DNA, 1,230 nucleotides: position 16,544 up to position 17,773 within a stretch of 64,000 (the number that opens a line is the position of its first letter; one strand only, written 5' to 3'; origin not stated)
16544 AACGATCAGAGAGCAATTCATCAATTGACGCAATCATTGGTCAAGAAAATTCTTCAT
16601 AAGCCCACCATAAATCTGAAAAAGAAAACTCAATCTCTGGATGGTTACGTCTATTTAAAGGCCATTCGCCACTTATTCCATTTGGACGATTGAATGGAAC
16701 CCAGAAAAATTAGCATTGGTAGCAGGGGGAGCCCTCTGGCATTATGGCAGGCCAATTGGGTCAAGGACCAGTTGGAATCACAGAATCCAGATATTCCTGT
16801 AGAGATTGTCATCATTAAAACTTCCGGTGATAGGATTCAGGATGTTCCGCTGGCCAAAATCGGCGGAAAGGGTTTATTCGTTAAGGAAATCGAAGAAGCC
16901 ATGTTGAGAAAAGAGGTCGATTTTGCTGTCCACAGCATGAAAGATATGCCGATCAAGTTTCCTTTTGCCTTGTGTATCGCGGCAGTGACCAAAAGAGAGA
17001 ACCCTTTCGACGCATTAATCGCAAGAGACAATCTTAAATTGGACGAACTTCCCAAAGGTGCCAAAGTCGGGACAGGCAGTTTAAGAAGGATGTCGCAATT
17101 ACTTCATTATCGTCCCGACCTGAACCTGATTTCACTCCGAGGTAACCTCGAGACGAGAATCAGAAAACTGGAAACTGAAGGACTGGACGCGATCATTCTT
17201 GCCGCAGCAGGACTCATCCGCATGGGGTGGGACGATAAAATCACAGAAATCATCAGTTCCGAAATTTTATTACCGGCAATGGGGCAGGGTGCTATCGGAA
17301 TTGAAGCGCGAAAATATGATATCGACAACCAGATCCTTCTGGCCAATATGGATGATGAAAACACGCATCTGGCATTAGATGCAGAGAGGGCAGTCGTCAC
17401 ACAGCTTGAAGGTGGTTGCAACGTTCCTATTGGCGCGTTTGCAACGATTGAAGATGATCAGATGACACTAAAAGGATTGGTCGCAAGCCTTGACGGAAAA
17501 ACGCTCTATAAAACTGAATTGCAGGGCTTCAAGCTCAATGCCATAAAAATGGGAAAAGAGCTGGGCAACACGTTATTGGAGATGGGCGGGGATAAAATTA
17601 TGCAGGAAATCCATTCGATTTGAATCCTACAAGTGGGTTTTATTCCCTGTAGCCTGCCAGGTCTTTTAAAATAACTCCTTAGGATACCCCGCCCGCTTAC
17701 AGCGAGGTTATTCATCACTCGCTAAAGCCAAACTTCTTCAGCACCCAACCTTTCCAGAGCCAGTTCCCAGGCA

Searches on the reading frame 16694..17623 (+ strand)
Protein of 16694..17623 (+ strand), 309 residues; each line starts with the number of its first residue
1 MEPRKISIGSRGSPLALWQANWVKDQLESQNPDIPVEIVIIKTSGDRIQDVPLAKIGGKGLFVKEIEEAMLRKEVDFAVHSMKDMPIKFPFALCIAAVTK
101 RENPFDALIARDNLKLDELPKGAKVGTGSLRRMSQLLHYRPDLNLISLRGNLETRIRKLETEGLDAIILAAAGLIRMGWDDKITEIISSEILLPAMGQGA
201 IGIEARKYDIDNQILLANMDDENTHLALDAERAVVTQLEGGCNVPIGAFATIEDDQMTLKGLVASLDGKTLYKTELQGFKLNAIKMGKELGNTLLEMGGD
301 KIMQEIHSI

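Call 14: search_protein_families(library=pfam, proteins=[window:16694-17620:+])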
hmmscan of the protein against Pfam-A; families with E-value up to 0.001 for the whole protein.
window:16694-17620:+ (309 aa): 2 families
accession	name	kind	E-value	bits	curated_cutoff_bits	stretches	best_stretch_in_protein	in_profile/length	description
PF01379.25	Porphobil_deam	-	1.3e-84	283.4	22.1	1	6-209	1-202/207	Porphobilinogen deaminase, dipyromethane cofactor binding domain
PF03900.20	Porphobil_deamC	-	1.9e-17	63.8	26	1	228-295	4-73/74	Porphobilinogen deaminase, C-terminal domain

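Call 30: find_encoding_contigs(protein=window:16694-17623:+, flank=10000, max_places=10)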
Protein window:16694-17623:+ (309 aa): 2 contigs read that carry it; 2 places shown.
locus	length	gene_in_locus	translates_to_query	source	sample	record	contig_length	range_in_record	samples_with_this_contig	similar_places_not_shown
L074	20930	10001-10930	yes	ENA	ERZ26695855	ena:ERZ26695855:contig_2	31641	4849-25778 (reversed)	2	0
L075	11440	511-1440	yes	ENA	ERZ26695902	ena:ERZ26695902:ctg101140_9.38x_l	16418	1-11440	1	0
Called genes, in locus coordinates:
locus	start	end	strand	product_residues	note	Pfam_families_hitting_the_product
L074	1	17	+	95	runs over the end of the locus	PF04324:Fer2_BFD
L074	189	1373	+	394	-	PF01969:Ni_insertion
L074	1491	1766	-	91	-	PF04368:DUF507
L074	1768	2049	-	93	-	PF04368:DUF507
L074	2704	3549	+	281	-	PF00902:TatC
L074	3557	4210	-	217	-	PF02517:Rce1-like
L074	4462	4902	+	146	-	PF08238:Sel1 (weak)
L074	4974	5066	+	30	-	-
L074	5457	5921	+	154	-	PF02502:LacAB_rpiB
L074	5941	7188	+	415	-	PF00464:SHMT, PF01212:Beta_elim_lyase (weak)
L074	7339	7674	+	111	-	PF03477:ATP-cone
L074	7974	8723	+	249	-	PF01578:Cytochrom_C_asm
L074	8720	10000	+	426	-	PF05201:GlutR_N, PF01488:Shikimate_DH, PF00745:GlutR_dimer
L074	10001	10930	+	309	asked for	PF01379:Porphobil_deam, PF03900:Porphobil_deamC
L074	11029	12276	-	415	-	PF02812:ELFV_dehydrog_N, PF00208:ELFV_dehydrog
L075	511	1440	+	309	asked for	PF01379:Porphobil_deam, PF03900:Porphobil_deamC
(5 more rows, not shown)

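Call 64: list_cluster_members(proteins=[window:16694-17623:+, window:17722-18969:-, P0001])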
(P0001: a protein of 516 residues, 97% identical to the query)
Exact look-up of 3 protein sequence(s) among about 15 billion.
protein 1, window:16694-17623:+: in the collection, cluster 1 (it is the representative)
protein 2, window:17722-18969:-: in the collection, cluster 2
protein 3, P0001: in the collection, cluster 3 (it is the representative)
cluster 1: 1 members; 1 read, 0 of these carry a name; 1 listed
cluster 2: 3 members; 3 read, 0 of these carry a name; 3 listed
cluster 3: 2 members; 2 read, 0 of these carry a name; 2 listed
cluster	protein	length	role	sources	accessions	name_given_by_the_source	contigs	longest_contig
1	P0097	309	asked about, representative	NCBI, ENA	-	-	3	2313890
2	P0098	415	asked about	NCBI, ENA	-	-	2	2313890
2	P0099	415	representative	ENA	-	-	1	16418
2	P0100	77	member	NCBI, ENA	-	-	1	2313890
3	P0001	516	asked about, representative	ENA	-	-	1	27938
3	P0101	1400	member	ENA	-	-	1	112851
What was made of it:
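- Tried and rejected: The probable source contig (2,313,890 nt, call 64) was not returned as DNA.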

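Call 65: find_encoding_contigs(protein=P0101, flank=10000, max_places=5)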
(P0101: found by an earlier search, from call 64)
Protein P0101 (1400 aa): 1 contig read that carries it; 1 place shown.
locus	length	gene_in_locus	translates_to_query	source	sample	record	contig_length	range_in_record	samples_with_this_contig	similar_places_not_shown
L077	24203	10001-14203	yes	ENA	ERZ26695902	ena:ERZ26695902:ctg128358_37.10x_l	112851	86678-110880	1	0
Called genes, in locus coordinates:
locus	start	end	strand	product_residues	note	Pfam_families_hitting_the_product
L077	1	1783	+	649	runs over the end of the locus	-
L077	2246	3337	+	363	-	-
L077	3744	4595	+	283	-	PF14022:DUF4238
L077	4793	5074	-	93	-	PF05016:ParE_toxin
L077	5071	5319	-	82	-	-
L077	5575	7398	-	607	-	PF02310:B12-binding (faint), PF04055:Radical_SAM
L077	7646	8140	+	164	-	-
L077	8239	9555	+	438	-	PF13484:Fer4_16 (faint), PF13237:Fer4_10 (faint), PF14697:Fer4_21 (faint), PF00037:Fer4 (faint), PF12837:Fer4_6 (faint), PF12838:Fer4_7 (weak), PF13187:Fer4_9 (faint)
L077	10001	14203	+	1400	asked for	PF05345:He_PIG (weak), PF17963:Big_9 (faint), PF02494:HYR (faint), PF16403:Bact_surface_Ig-like (faint), PF17892:Cadherin_5 (faint), PF23237:HYR_4C (faint), PF05345:He_PIG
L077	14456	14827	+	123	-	PF02749:QRPTase_N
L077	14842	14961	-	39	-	PF03807:F420_oxidored (weak)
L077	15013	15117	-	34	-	-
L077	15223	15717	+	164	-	PF12838:Fer4_7 (faint), PF12837:Fer4_6 (faint), PF14697:Fer4_21 (faint), PF13237:Fer4_10 (weak)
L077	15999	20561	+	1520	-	PF02494:HYR (faint), PF05345:He_PIG, PF17892:Cadherin_5 (faint), PF17963:Big_9 (faint), PF23237:HYR_4C (faint), PF27334:Mycolysin_N (faint), PF16403:Bact_surface_Ig-like (faint), PF05345:He_PIG, +1 more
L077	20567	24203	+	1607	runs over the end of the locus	PF05345:He_PIG, PF17963:Big_9 (faint), PF02494:HYR (faint), PF16403:Bact_surface_Ig-like (faint), PF17892:Cadherin_5 (faint), PF05345:He_PIG, PF05345:He_PIG, PF05345:He_PIG, +5 more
